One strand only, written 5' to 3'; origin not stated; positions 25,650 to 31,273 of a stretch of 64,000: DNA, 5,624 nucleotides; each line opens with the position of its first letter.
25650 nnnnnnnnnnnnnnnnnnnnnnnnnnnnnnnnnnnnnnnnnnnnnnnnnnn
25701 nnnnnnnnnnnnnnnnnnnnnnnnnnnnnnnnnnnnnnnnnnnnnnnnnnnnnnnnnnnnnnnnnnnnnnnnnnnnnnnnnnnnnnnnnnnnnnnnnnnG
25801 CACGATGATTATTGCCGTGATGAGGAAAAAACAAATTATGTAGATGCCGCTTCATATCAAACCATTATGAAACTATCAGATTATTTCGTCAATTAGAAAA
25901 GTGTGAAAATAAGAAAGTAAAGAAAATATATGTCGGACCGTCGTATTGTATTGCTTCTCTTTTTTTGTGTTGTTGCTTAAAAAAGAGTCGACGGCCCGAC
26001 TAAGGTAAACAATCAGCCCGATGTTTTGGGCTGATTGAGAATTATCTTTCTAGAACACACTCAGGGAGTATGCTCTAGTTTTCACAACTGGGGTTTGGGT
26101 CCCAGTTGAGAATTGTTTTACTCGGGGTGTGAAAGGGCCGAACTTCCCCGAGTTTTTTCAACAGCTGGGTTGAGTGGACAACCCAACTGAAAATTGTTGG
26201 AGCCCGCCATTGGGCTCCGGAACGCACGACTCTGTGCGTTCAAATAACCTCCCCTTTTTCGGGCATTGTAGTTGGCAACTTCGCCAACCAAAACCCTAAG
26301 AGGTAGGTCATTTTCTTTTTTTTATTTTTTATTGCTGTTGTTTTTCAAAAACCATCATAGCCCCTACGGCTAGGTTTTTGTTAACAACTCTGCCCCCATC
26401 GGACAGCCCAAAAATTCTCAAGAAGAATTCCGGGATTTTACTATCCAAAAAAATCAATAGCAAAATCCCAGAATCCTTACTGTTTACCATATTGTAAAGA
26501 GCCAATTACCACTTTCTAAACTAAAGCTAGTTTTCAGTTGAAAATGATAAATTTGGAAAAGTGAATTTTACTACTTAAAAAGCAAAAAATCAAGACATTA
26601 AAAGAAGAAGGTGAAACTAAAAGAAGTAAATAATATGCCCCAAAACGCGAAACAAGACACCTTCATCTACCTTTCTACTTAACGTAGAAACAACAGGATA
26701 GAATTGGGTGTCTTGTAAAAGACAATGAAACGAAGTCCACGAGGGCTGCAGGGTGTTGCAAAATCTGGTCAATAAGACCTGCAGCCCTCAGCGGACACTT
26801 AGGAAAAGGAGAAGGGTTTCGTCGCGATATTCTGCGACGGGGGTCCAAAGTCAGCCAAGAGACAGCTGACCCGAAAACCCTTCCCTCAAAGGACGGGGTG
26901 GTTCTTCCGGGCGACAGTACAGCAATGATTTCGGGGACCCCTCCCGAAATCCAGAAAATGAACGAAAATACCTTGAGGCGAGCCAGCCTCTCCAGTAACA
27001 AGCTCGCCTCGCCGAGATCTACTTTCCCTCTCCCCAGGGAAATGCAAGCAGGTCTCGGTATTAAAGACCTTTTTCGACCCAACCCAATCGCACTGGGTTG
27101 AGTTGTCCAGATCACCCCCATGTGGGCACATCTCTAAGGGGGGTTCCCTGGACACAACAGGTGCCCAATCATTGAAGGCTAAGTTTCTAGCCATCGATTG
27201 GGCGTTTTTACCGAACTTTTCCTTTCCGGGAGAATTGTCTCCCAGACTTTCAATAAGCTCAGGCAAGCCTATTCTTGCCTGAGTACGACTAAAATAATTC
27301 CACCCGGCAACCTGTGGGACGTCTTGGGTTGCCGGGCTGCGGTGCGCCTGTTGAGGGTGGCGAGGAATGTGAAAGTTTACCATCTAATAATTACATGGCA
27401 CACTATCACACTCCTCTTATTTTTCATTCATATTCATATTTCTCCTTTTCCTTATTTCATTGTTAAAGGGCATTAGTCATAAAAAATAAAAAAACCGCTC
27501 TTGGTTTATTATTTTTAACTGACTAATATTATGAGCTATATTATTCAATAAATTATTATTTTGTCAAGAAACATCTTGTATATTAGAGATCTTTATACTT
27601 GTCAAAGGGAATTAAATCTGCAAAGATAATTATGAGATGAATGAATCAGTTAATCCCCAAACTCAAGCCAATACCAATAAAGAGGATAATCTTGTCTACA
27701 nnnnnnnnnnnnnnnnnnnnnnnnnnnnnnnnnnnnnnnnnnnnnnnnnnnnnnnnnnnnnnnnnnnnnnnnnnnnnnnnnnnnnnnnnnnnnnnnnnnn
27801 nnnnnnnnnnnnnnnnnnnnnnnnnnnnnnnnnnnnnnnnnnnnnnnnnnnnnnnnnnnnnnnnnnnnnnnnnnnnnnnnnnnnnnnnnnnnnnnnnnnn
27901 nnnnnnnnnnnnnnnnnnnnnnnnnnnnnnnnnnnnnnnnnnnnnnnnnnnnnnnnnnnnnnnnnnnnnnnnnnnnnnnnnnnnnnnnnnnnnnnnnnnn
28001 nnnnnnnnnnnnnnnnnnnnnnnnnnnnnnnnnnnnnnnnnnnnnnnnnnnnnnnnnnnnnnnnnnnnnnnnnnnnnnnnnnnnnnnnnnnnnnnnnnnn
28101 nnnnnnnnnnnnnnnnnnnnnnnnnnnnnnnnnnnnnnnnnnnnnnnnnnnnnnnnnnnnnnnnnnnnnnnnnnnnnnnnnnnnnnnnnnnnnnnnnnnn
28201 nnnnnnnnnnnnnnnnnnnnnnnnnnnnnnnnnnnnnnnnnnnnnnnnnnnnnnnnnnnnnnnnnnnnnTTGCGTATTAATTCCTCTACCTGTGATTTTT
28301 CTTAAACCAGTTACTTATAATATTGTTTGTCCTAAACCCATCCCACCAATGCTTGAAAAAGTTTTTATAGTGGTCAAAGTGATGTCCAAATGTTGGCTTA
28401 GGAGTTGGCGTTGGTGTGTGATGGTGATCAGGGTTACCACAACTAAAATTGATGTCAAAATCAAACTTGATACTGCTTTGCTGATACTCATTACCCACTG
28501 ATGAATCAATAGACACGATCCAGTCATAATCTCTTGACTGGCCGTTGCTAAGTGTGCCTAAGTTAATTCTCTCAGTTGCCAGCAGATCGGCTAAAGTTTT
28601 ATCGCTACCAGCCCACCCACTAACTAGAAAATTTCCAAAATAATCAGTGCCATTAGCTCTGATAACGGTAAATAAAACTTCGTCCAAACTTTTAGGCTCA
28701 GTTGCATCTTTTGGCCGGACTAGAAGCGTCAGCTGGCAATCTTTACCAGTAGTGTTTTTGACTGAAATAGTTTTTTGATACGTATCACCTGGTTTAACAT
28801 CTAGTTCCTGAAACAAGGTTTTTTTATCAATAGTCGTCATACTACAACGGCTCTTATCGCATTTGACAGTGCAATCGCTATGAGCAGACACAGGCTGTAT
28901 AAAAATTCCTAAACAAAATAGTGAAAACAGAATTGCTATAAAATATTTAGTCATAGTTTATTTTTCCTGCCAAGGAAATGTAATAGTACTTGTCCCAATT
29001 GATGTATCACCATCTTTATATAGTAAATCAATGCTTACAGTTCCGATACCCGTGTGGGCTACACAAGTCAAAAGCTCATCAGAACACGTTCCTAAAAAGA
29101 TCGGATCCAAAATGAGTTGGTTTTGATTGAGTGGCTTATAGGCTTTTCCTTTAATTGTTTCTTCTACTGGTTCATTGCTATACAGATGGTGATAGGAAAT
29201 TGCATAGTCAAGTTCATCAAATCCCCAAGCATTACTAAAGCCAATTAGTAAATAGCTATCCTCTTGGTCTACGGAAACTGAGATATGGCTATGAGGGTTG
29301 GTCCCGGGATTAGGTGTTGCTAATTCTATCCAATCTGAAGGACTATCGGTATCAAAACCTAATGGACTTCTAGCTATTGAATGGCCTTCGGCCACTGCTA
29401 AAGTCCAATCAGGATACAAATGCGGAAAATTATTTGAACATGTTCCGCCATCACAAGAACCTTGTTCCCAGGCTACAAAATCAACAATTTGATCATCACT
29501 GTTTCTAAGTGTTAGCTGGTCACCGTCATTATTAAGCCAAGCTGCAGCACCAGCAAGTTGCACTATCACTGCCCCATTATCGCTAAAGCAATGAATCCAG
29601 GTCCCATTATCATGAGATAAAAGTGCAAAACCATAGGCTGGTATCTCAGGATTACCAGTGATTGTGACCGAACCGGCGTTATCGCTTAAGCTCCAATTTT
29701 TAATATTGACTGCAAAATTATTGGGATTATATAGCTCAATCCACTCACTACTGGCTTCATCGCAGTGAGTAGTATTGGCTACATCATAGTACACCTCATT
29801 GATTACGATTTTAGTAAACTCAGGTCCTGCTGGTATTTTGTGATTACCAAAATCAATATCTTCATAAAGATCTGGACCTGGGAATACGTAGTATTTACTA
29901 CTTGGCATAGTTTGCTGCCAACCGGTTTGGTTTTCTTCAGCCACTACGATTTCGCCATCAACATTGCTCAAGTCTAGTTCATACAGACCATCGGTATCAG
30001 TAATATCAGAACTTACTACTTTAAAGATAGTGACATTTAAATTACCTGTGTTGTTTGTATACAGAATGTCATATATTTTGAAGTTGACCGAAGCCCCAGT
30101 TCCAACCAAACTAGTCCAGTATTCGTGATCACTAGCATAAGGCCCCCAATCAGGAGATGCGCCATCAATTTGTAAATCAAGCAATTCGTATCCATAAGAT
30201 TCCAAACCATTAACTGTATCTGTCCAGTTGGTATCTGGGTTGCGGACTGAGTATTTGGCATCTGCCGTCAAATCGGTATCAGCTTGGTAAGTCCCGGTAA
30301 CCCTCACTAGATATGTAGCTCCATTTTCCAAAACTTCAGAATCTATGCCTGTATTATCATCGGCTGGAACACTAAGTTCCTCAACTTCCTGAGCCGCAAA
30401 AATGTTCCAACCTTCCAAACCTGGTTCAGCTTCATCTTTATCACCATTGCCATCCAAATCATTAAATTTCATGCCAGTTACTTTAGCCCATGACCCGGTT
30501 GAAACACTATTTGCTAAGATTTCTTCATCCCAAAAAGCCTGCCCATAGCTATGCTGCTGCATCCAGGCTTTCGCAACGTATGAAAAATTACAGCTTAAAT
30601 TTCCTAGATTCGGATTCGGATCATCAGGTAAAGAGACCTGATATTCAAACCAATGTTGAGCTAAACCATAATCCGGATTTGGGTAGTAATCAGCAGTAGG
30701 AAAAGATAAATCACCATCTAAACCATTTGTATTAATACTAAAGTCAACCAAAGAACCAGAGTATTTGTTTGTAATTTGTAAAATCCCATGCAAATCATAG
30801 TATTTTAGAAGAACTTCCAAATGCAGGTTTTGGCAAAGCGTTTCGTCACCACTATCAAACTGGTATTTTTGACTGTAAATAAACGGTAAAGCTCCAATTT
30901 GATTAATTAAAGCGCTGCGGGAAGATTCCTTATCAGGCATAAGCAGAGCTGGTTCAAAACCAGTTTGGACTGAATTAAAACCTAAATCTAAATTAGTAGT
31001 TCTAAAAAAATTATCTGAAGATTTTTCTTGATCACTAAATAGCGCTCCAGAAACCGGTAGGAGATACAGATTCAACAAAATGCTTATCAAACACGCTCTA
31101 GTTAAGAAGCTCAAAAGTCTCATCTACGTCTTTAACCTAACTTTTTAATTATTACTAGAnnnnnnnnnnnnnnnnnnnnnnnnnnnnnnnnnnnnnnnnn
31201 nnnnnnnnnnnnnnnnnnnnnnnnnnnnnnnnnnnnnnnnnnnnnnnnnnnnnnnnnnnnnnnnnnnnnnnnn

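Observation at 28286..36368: Complete TasA-type fibre biogenesis locus (three TasA/CalY paralogs plus SipW) combined with a sortase, an LAxTG substrate and an LTD protein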

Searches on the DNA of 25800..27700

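Call 61: search_rna_families(source=window, start=25800, end=27700, threshold=evalue, max_evalue=1)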
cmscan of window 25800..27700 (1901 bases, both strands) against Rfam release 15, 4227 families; matches with E-value up to 1: 6.
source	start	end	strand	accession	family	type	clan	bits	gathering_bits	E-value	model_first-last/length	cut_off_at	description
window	27364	27414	-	RF03940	MIR9563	Gene; miRNA;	-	24.9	90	0.073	1-127/127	no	MIR9563 microRNA precursor family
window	26423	26478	-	RF01061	mir-548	Gene; miRNA;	-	23.6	90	0.15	17-68/84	no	mir-548 microRNA precursor family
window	27362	27416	-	RF03588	mir-2319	Gene; miRNA;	-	22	89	0.21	9-63/71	no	mir-2319 microRNA precursor family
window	26418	26483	-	RF03634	mir-3524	Gene; miRNA;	-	20.3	99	0.38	11-74/84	no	mir-3524 microRNA precursor family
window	26326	26352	-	RF01335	CRISPR-DR22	Gene; CRISPR;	-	19.5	50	0.6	1-36/36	no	CRISPR RNA direct repeat element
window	26290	26341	-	RF01675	CrcZ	Gene; sRNA;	-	14.1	95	0.48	1-398/398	no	Pseudomonas sRNA CrcZ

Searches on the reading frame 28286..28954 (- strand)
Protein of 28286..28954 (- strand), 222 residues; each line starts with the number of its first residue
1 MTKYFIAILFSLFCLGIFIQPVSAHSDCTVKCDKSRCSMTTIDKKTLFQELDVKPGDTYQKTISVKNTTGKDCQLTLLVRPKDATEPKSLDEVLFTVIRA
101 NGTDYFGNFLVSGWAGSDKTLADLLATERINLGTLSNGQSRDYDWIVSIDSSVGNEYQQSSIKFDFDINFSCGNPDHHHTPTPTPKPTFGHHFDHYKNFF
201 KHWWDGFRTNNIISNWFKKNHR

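Call 3: search_protein_families(library=pfam, proteins=[window:28286-28954:-], max_evalue=0.01)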
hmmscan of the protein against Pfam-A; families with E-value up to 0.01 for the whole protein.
window:28286-28954:- (222 aa): 0 families

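Call 4: search_protein_families(library=ncbifam, proteins=[window:28286-28954:-], max_evalue=0.01)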
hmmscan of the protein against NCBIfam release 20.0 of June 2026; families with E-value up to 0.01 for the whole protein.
window:28286-28954:- (222 aa): 0 families

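Call 29: find_homologous_proteins(query=window:28286-28954:-, max_evalue=0.001)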
Query window:28286-28954:- (222 aa): 1 proteins with E <= 0.001 among 142 candidates.
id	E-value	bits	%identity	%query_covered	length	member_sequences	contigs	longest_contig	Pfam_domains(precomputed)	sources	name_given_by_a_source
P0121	2.0e-124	431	100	83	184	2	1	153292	-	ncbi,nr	ncbi:hypothetical protein GYA49_05525 [Candidatus Beckwithbacteria bacterium]|nr:hypothetical protei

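Call 31: find_homologous_proteins(query=A2, max_evalue=0.001)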
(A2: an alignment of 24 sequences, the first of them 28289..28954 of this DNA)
Query A2 (24 sequences) (222 aa, profile of the alignment): 46 proteins with E <= 0.001 among 6780 candidates.
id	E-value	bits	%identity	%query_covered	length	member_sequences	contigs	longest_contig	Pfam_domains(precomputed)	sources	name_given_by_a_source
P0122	1.7e-76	275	29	54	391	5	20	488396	PF00353.26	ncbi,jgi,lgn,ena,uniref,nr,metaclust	ncbi:hypothetical protein A2715_05875 [Candidatus Woesebacteria bacterium RIFCSPHIGHO2_01_FULL_39_32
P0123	1.2e-74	269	30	54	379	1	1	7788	PF00353.26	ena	-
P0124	2.2e-74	268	26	75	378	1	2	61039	PF00353.26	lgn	-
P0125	3.0e-73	264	28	54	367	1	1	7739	PF00353.26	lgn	-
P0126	4.6e-73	264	29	54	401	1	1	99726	PF00353.26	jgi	jgi:Ca2+-binding RTX toxin-like protein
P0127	1.2e-72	262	31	54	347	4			PF00353.26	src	-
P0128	5.0e-71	257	28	54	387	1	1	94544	PF00353.26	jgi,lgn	-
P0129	1.1e-69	253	30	17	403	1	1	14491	PF00353.26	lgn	-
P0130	3.7e-69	251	27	54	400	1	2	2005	PF00353.26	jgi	jgi:Ca2+-binding RTX toxin-like protein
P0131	6.3e-69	250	56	8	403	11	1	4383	PF00353.26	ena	-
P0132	1.2e-68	249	28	54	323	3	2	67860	PF00353.26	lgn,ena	-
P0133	5.6e-68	247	24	72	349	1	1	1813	PF00353.26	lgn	-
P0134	2.2e-67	245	29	14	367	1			PF00353.26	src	-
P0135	5.0e-67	244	28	54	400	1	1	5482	PF00353.26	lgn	-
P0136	9.3e-67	243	30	55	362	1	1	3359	PF00353.26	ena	-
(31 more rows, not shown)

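Call 45: predict_structure(alignment_id=A3)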
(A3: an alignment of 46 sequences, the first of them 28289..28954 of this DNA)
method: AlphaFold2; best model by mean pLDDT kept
length: 222 residues; sequences in the alignment: 46
mean_pLDDT: 74.5   pTM: 0.60
mean pLDDT of the five models: 74.5, 73.5, 72.2, 71.7, 70.6
residues with pLDDT >= 90: 69; 70-90: 59; 50-70: 68; < 50: 26
segments of 3 or more residues with pLDDT < 50: 37-42, 113-115, 206-211, 213-222
pLDDT, mean of each block of 10 residues (from residue 1): 91 79 55 50 71 91 88 90 77 91 68 63 90 91 92 90 89 65 59 60 48 48 39
secondary structure, 60 per line:
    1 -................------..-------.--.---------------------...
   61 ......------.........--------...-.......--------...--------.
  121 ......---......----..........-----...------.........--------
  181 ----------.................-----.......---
elements in order: H2-17 E58-66 E73-81 E94-100 E109-111 H121-126 E130-135 E140-149 E164-172 H191-207 H213-219

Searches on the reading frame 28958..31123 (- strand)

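Call 3: search_protein_families(library=pfam, proteins=[window:28958-31123:-], max_evalue=0.01)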
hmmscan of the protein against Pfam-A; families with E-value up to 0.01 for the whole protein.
window:28958-31123:- (721 aa): 1 family
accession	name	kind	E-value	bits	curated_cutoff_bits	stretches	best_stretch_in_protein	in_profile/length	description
PF00932.25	LTD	-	1.2e-15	58.2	34.3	1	437-552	6-107/109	Lamin Tail Domain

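Call 4: search_protein_families(library=ncbifam, proteins=[window:28958-31123:-], max_evalue=0.01)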
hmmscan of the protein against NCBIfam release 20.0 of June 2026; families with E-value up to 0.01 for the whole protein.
window:28958-31123:- (721 aa): 0 families

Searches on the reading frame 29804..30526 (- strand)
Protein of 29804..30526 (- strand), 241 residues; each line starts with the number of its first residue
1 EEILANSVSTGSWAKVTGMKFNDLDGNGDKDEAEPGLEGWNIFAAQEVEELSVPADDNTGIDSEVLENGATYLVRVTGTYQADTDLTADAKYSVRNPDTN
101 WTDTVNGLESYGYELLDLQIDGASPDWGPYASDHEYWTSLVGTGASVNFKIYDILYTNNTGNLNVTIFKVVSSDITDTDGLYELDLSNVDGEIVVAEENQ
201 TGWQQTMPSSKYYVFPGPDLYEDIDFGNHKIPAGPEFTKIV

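Call 53: search_protein_families(library=pfam, proteins=[window:29804-30526:-], max_evalue=1)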
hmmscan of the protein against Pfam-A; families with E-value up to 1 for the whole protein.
seq(241 aa): 2 families
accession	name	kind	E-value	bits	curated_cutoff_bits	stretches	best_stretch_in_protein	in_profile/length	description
PF08884.16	Flagellin_D3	-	0.017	15.9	24.2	1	145-209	22-82/91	Flagellin D3 domain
PF17210.9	SdrD_B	-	0.12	13.1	29.7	1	20-91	7-77/112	SdrD B-like domain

It is proposed to be a TapA-like nucleator or cap that displays adhesin-type domains. The SdrD_B match is sub-threshold (E 0.12, call 53).
